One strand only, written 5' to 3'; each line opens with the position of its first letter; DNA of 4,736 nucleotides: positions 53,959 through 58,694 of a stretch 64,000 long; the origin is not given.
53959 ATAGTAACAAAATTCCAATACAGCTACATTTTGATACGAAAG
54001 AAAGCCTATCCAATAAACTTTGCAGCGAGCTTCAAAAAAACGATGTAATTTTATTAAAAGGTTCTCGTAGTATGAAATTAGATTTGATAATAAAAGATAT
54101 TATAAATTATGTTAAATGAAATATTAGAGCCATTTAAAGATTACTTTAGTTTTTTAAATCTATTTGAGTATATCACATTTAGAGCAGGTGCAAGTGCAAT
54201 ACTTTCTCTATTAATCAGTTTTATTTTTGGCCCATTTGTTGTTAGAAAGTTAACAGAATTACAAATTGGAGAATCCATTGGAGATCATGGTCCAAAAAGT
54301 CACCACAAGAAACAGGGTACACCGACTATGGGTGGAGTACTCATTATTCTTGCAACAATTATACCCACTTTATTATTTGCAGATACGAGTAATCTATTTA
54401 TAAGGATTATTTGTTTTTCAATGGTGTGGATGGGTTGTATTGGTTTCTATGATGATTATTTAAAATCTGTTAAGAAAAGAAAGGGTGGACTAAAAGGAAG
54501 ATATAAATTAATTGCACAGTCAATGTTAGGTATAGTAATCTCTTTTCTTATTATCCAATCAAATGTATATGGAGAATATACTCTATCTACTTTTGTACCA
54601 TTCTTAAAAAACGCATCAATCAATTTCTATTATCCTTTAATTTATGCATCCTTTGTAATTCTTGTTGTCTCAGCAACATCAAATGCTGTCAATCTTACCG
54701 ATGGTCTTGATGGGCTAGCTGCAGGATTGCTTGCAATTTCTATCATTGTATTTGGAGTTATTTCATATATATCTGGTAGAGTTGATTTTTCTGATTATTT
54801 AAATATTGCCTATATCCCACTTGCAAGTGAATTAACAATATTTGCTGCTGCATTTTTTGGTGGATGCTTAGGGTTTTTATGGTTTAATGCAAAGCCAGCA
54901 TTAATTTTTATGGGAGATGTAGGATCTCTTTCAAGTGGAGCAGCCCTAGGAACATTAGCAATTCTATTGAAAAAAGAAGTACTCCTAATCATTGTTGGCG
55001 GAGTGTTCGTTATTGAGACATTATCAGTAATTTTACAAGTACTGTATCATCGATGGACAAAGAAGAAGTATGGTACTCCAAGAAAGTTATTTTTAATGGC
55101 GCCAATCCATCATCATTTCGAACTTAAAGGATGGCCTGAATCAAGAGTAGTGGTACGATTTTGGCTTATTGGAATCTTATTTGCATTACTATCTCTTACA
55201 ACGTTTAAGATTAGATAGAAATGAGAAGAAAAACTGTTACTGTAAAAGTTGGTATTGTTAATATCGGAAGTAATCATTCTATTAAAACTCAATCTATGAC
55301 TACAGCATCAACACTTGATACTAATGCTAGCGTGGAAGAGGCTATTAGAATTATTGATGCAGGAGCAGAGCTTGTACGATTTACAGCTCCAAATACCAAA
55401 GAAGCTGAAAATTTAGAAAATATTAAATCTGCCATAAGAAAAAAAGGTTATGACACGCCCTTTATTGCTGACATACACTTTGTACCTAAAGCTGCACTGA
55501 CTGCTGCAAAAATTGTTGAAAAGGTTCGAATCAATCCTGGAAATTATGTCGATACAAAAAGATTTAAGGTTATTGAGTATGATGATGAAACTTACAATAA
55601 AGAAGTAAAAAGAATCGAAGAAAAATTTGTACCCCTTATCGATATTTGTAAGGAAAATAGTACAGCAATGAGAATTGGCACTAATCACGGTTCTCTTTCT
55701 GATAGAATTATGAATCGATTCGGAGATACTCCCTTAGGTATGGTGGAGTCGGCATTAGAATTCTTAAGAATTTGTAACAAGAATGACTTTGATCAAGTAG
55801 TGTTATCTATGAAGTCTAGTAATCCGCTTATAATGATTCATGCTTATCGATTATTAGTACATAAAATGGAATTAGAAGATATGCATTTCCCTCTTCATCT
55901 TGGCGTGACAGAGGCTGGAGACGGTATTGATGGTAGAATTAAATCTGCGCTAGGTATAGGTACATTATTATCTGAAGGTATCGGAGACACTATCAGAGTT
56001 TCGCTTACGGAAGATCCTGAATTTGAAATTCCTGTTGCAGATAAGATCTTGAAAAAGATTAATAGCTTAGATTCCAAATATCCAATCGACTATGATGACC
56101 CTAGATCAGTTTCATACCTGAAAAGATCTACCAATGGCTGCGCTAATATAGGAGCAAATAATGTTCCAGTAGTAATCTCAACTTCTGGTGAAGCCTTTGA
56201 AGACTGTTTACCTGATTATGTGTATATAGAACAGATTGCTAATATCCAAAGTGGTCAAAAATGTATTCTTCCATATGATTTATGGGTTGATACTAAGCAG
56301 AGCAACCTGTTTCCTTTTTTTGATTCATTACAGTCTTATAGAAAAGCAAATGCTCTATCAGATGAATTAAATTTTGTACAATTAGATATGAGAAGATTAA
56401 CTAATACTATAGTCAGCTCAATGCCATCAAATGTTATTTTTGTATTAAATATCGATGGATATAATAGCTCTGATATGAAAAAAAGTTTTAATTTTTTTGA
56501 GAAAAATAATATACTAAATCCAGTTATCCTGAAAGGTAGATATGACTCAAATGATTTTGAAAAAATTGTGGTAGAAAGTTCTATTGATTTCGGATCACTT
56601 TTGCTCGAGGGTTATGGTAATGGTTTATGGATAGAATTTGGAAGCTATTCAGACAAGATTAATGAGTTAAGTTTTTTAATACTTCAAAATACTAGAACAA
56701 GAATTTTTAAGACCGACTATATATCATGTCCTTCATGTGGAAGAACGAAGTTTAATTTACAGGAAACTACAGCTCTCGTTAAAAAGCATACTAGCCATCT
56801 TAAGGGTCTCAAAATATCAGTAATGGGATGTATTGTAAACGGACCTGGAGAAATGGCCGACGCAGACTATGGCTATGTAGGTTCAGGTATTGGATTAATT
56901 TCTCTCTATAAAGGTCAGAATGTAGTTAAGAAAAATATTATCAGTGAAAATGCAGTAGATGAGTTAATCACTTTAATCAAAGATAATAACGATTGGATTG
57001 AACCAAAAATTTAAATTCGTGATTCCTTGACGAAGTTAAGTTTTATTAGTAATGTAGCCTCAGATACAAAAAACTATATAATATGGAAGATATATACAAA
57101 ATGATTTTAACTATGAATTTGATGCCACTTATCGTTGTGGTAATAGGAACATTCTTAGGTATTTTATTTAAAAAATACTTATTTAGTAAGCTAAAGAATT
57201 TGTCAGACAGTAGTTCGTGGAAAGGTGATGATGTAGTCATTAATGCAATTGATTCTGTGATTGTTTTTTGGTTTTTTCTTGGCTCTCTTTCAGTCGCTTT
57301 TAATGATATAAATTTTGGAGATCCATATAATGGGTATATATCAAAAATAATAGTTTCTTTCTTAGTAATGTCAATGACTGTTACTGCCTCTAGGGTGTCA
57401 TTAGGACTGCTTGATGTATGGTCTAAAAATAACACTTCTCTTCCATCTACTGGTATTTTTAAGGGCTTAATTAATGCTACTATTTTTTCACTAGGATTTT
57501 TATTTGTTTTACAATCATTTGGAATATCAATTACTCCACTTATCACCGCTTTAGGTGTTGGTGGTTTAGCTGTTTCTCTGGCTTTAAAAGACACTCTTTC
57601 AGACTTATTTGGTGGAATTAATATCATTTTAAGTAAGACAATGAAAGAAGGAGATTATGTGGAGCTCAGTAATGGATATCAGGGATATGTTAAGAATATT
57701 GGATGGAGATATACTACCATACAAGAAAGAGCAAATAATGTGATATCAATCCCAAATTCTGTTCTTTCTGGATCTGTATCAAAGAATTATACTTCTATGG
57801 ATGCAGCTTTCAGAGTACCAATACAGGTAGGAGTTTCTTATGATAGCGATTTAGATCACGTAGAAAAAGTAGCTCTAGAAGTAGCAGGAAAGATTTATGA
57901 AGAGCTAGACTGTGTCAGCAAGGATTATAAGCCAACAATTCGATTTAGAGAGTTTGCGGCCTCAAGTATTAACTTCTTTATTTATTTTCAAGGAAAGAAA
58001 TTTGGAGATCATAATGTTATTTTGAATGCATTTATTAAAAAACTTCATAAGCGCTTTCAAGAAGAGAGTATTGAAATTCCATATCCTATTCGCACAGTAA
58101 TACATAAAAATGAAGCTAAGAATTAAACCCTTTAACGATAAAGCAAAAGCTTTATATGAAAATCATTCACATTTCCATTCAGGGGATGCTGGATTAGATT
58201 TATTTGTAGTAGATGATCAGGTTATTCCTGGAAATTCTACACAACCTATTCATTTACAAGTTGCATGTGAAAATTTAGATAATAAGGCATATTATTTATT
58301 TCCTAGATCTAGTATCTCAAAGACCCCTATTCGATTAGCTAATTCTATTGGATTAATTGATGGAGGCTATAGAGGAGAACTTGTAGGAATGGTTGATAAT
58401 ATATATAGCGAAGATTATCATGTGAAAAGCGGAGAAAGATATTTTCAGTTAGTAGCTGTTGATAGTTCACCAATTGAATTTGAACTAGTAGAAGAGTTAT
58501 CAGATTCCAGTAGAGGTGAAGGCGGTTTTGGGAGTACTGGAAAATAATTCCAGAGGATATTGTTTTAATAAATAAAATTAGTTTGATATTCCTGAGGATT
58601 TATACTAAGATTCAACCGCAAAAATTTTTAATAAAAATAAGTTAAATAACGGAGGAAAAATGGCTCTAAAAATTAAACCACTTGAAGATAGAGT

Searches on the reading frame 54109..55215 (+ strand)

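Call 37: search_protein_families(library=pfam, proteins=[window:54109-55215:+], max_evalue=0.00001)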
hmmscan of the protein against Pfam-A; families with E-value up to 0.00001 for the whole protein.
window:54109-55215:+ (369 aa): 2 families
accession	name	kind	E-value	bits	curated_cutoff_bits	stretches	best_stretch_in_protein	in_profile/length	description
PF00953.26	Glycos_transf_4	-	7.1e-31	107.8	27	1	100-287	3-159/160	Glycosyl transferase family 4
PF10555.14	MraY_sig1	-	5.3e-06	26.1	20.1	1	68-80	1-13/13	Phospho-N-acetylmuramoyl-pentapeptide-transferase signature 1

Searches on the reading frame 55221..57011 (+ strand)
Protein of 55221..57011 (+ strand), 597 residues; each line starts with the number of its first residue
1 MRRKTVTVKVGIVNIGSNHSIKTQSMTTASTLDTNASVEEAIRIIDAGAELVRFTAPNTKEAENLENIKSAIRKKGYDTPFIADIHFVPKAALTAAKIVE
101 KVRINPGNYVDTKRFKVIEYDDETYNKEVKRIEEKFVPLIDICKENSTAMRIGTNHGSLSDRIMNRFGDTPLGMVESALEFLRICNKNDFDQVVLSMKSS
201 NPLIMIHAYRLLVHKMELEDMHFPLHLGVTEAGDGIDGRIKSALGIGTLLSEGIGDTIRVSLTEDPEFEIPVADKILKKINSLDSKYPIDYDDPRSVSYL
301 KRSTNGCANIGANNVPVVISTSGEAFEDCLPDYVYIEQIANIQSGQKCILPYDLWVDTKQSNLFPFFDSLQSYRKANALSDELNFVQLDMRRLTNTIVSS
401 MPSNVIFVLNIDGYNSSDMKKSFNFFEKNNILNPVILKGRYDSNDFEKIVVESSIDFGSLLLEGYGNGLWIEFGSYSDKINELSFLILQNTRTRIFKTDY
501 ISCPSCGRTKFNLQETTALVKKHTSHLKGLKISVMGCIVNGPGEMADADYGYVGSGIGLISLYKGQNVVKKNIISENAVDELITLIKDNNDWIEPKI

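Call 37: search_protein_families(library=pfam, proteins=[window:55221-57011:+], max_evalue=0.00001)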
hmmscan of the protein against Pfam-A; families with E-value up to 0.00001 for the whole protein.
window:55221-57011:+ (597 aa): 1 family
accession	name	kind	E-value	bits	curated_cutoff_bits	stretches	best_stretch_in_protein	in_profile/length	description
PF04551.19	GcpE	-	2.3e-121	405.4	32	2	5-283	1-250/343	GcpE protein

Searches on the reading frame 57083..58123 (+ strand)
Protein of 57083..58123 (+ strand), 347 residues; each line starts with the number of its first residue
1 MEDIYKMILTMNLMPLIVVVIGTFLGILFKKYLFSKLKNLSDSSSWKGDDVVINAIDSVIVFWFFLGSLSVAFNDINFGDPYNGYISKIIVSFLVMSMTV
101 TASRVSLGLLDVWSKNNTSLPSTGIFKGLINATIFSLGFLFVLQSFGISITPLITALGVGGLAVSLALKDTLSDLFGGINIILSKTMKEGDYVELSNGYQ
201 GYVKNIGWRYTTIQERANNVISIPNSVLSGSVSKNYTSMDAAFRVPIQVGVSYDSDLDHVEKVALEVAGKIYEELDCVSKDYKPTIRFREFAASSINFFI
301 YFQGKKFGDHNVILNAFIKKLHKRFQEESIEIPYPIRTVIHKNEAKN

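Call 3: search_protein_families(library=pfam, proteins=[window:57083-58123:+])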
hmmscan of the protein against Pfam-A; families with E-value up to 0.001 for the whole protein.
window:57083-58123:+ (347 aa): 3 families
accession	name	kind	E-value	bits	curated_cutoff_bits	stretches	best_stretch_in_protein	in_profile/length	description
PF00924.24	MS_channel_2nd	-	6.3e-15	55.5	20.2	1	170-237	1-67/68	Mechanosensitive ion channel, beta-domain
PF21082.3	MS_channel_3rd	-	3.8e-08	34.1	21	1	247-332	3-88/88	Mechanosensitive ion channel MscS, C-terminal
PF21088.3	MS_channel_1st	-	7.5e-08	32.7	23.1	1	129-169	2-42/42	Mechanosensitive ion channel, transmembrane helices 2/3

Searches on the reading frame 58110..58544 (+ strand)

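Call 3: search_protein_families(library=pfam, proteins=[window:58110-58544:+])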
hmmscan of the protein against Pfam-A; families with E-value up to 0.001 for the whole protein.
window:58110-58544:+ (145 aa): 1 family
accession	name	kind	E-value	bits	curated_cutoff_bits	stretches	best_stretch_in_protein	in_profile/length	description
PF00692.24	dUTPase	-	1.1e-16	61.2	22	1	24-144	11-129/129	dUTPase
